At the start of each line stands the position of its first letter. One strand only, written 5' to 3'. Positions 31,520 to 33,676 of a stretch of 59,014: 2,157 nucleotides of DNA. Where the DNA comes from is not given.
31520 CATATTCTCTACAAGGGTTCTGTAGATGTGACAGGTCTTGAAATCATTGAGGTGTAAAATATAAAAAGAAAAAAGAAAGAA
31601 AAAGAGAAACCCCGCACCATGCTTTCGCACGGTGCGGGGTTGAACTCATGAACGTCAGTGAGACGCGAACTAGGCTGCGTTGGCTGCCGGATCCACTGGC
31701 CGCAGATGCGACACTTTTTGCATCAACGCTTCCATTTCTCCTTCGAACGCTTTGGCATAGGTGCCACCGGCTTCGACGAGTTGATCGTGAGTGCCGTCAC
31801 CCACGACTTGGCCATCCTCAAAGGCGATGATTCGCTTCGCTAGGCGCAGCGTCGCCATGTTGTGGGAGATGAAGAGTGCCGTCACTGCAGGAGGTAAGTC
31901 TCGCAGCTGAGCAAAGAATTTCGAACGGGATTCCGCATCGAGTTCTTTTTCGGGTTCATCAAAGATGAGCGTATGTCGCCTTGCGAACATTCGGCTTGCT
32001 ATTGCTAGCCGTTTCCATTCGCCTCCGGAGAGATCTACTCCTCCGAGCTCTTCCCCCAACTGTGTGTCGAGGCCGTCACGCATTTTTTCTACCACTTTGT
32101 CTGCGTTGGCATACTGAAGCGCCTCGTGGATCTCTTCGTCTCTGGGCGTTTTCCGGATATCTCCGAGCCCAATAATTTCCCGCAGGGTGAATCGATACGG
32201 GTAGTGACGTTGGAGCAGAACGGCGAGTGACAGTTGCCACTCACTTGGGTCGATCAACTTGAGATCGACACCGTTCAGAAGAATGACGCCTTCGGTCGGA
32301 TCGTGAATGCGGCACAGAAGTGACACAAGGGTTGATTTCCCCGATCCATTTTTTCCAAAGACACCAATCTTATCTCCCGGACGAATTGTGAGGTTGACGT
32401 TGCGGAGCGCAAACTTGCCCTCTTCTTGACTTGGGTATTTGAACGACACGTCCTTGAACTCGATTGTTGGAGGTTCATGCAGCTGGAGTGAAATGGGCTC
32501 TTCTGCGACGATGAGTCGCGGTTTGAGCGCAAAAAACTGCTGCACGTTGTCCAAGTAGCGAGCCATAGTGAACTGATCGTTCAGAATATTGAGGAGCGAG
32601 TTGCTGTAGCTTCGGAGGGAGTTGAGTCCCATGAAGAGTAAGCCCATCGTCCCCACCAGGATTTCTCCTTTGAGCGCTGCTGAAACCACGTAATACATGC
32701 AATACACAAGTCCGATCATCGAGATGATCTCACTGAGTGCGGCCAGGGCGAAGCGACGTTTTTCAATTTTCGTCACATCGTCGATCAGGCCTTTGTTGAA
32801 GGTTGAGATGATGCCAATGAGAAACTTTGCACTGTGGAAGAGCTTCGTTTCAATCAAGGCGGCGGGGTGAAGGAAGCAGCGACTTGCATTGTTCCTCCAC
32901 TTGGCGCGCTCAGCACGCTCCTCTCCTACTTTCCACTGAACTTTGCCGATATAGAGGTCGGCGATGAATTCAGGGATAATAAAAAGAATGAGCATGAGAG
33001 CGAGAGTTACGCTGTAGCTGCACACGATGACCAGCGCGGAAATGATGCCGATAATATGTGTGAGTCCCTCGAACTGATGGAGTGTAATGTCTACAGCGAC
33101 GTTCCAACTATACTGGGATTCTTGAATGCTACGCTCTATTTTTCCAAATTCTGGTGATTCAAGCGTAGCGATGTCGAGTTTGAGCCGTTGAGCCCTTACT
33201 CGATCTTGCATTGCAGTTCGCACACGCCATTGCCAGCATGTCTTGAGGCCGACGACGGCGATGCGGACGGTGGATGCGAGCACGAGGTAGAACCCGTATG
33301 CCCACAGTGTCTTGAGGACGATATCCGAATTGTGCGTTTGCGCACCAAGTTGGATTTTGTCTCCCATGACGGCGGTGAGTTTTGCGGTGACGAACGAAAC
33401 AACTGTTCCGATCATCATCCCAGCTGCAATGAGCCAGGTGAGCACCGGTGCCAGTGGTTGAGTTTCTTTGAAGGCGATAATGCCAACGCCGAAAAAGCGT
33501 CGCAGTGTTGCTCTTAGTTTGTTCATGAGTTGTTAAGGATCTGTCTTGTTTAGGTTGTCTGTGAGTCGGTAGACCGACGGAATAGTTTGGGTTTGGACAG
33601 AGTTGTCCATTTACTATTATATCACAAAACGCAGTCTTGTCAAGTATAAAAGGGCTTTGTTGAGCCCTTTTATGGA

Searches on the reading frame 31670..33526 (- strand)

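Call 66: search_protein_families(library=pfam, proteins=[window:31670-33526:-], max_evalue=0.01)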
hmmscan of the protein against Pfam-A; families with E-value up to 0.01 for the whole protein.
window:31670-33526:- (618 aa): 3 families
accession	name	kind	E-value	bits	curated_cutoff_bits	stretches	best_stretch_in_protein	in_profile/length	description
PF00005.33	ABC_tran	-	3.3e-23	83.2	25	1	374-525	1-135/137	ABC transporter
PF02463.25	SMC_N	-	3.2e-05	23.9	40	0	498-568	136-210/220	RecF/RecN/SMC N terminal domain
PF13304.12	AAA_21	-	4.3e-05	24.2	27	0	388-406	3-21/304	AAA domain, putative AbiEii toxin, Type IV TA system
